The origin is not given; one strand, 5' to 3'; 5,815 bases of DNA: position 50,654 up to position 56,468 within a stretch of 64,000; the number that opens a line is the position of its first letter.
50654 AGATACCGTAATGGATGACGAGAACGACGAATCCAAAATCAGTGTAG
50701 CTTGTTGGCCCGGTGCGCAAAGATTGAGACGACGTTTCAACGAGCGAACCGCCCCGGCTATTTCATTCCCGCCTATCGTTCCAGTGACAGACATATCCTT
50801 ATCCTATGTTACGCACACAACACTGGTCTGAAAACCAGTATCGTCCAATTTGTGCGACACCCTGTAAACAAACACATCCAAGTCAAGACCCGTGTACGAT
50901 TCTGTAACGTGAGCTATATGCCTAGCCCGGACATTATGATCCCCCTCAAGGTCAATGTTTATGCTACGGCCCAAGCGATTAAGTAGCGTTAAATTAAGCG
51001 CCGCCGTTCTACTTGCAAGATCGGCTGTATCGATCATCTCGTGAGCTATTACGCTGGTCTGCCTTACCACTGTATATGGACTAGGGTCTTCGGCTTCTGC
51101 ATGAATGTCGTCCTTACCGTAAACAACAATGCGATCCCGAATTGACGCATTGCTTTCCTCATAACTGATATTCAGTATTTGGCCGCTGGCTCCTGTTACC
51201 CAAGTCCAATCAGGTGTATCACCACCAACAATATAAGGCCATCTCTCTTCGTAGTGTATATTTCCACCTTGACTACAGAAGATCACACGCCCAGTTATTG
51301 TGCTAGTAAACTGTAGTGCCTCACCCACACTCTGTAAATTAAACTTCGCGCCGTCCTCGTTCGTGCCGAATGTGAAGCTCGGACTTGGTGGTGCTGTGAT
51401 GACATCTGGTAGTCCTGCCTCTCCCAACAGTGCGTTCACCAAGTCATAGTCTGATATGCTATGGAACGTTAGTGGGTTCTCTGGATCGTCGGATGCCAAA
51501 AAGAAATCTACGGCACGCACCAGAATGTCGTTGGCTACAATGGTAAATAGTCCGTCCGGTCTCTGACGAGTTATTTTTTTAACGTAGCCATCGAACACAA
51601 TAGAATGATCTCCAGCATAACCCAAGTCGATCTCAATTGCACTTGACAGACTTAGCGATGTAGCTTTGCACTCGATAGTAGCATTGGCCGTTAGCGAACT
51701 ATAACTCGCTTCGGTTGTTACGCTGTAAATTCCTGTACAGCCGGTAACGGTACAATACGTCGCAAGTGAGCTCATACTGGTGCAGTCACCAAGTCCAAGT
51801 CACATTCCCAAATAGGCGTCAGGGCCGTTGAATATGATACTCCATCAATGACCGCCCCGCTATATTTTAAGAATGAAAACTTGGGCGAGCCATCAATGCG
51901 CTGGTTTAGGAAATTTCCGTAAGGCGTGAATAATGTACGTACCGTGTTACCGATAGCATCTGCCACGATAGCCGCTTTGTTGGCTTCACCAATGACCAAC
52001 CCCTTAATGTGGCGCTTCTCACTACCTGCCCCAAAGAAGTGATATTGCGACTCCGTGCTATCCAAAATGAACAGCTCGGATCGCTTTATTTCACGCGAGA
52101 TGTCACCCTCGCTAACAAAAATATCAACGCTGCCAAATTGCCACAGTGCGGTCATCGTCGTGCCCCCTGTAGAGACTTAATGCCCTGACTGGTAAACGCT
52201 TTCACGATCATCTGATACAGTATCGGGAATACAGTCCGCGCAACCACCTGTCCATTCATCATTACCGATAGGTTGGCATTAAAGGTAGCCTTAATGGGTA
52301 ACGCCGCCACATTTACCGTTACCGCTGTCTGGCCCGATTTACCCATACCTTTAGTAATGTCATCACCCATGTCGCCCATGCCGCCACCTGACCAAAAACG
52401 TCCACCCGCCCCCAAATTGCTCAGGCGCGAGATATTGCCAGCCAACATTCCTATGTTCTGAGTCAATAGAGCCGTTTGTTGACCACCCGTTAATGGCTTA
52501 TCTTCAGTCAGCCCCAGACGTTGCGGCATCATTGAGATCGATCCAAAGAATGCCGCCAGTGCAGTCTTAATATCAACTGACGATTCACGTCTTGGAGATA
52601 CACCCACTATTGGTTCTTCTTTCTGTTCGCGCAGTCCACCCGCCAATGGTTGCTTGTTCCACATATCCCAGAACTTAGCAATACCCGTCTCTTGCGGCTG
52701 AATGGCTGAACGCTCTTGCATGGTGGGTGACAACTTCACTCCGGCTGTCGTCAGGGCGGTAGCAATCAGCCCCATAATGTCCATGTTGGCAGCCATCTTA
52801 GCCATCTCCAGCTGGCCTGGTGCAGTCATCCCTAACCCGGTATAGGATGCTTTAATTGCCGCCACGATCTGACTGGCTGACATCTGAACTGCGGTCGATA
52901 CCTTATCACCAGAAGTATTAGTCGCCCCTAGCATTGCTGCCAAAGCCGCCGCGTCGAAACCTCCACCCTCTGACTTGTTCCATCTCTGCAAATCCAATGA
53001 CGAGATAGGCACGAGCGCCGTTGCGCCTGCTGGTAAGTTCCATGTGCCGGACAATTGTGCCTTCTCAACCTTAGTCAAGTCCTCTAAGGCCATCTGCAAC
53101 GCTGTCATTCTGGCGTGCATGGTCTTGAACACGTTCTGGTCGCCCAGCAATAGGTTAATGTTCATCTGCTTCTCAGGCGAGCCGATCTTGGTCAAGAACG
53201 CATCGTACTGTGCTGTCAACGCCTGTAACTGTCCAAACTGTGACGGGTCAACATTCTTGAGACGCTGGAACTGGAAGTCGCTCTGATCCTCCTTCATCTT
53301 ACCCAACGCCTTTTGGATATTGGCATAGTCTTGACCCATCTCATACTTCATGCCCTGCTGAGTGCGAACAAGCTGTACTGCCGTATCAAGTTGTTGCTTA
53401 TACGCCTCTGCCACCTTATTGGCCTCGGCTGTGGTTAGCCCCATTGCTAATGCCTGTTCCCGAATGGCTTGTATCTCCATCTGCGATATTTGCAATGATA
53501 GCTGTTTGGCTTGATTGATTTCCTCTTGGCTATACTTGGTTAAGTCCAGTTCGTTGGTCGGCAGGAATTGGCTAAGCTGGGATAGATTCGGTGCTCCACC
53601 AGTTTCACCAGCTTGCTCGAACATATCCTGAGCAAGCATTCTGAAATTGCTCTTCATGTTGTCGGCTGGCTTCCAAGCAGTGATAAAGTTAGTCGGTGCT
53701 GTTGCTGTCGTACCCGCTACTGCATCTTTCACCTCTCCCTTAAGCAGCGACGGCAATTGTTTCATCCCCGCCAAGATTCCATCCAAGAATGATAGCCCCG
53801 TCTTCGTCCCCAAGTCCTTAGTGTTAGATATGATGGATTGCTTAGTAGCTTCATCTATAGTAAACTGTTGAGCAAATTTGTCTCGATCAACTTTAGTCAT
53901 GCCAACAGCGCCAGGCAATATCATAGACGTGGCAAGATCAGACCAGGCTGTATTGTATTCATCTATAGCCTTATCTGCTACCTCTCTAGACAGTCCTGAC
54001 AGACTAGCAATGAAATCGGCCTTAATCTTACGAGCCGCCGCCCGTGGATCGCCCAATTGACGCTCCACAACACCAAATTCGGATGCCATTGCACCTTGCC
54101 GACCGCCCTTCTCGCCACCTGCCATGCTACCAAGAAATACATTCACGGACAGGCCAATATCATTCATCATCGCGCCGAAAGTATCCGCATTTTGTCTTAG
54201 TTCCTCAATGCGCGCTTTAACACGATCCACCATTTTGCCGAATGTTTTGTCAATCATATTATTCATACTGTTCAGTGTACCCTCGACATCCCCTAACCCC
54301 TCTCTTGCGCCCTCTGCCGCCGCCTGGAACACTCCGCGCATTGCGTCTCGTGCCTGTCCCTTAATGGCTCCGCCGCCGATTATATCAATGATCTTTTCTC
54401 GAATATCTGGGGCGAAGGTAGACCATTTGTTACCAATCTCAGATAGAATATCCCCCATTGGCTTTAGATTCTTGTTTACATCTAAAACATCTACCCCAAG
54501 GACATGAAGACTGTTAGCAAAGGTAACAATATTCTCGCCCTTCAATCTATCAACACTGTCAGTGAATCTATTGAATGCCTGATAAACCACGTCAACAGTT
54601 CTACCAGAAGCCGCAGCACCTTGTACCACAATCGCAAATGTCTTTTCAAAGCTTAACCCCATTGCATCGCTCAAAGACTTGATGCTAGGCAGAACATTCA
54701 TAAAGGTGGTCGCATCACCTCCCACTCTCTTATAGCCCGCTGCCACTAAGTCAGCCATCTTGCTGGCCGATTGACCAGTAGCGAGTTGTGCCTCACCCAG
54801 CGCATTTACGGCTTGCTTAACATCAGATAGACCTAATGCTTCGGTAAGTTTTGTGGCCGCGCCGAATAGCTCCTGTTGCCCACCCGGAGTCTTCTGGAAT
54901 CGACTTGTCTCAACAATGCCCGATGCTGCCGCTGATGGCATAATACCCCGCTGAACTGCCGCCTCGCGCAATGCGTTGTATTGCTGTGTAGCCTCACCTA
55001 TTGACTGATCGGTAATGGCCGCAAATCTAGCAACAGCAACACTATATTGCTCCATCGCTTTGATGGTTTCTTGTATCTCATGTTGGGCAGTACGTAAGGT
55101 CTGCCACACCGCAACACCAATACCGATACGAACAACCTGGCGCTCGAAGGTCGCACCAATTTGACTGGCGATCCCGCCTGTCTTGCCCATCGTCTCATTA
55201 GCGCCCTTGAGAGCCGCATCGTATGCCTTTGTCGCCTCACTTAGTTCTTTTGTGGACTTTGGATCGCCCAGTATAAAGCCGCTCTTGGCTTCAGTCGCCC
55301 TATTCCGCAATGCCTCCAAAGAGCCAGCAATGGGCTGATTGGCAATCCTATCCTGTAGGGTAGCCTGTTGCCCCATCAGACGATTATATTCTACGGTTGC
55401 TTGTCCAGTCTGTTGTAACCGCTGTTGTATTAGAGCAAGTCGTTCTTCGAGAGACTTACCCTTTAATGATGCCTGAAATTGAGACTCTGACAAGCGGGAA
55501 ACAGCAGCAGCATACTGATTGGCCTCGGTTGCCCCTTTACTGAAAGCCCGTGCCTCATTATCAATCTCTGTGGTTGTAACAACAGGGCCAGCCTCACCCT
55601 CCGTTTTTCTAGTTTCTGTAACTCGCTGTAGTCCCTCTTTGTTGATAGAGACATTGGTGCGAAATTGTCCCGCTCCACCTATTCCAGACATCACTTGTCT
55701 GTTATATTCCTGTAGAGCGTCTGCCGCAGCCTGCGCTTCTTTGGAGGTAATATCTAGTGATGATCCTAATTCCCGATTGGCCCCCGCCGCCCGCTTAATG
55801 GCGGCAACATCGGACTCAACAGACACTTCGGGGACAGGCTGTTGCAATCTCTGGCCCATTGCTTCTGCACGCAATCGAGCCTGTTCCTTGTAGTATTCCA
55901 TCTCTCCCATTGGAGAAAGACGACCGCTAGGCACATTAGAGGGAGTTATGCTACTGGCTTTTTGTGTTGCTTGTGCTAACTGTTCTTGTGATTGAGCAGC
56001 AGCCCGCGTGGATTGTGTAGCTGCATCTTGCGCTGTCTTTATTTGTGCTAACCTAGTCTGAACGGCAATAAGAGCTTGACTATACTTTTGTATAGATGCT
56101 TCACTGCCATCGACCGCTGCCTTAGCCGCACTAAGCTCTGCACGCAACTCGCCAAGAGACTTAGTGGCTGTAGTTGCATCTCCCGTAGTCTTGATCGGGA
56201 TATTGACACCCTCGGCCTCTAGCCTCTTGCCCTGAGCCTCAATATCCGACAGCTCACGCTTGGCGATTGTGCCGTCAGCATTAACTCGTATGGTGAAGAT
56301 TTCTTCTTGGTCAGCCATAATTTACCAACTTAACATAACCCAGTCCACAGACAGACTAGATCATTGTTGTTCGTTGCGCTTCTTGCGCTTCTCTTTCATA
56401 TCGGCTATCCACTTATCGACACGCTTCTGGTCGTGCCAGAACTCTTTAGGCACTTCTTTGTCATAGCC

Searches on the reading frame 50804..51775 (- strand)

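Call 45: search_protein_families(library=pfam, proteins=[window:50804-51775:-], max_evalue=0.001)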
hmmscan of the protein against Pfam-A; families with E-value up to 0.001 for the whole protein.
window:50804-51775:- (323 aa): 1 family
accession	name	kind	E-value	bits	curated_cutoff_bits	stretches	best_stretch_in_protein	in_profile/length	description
PF24032.1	YQBQ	-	1.6e-05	24.9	27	1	191-313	156-285/294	YQBQ-like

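Call 57: search_protein_families(library=phrogs, proteins=[window:50804-51775:-], max_evalue=0.001)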
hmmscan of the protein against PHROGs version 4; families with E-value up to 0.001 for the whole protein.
window:50804-51775:- (323 aa): 1 family
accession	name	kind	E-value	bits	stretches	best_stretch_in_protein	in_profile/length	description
phrog_1887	-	tail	0.00045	20.3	1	158-275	481-607/670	tail protein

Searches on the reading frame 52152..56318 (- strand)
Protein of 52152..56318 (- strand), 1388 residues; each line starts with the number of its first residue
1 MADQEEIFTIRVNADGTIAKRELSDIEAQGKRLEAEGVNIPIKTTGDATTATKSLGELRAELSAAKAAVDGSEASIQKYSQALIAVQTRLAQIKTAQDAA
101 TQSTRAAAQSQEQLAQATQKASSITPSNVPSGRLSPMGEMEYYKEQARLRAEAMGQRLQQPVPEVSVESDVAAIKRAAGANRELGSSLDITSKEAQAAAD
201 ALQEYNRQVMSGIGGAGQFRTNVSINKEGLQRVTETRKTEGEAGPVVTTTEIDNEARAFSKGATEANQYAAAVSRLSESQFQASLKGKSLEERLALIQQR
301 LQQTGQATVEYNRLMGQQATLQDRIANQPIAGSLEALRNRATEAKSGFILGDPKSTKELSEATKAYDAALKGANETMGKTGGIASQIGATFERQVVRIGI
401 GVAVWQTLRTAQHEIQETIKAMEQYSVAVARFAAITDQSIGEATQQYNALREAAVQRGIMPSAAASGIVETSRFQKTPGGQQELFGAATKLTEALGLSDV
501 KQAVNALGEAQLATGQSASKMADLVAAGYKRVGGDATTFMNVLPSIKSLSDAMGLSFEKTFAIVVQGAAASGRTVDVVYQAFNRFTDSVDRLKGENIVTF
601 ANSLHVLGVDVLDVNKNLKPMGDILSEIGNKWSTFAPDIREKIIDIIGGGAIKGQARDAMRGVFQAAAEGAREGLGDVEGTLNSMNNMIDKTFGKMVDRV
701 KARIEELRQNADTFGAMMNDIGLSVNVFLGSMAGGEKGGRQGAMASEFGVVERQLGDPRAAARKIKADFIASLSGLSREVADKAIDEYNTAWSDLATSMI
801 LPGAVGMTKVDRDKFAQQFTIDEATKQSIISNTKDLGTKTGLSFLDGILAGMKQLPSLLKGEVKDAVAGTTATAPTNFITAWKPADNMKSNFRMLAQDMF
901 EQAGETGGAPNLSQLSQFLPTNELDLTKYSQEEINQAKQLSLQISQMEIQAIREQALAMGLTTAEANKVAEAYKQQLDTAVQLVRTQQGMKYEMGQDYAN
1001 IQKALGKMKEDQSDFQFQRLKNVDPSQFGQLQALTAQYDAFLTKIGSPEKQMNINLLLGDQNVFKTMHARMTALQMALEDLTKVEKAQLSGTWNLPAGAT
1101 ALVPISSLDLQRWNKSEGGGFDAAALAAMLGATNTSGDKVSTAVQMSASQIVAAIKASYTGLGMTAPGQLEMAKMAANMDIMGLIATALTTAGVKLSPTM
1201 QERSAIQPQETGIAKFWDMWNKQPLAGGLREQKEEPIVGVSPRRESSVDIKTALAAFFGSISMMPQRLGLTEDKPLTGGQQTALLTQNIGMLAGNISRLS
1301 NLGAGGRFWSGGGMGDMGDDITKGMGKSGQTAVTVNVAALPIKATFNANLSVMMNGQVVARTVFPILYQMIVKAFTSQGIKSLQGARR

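Call 45: search_protein_families(library=pfam, proteins=[window:52152-56318:-], max_evalue=0.001)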
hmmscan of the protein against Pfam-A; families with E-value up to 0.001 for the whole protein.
window:52152-56318:- (1388 aa): 1 family
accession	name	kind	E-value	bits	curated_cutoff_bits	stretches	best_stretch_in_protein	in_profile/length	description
PF10145.14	PhageMin_Tail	-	2.2e-13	51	33.2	1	483-643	37-195/201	Phage-related minor tail protein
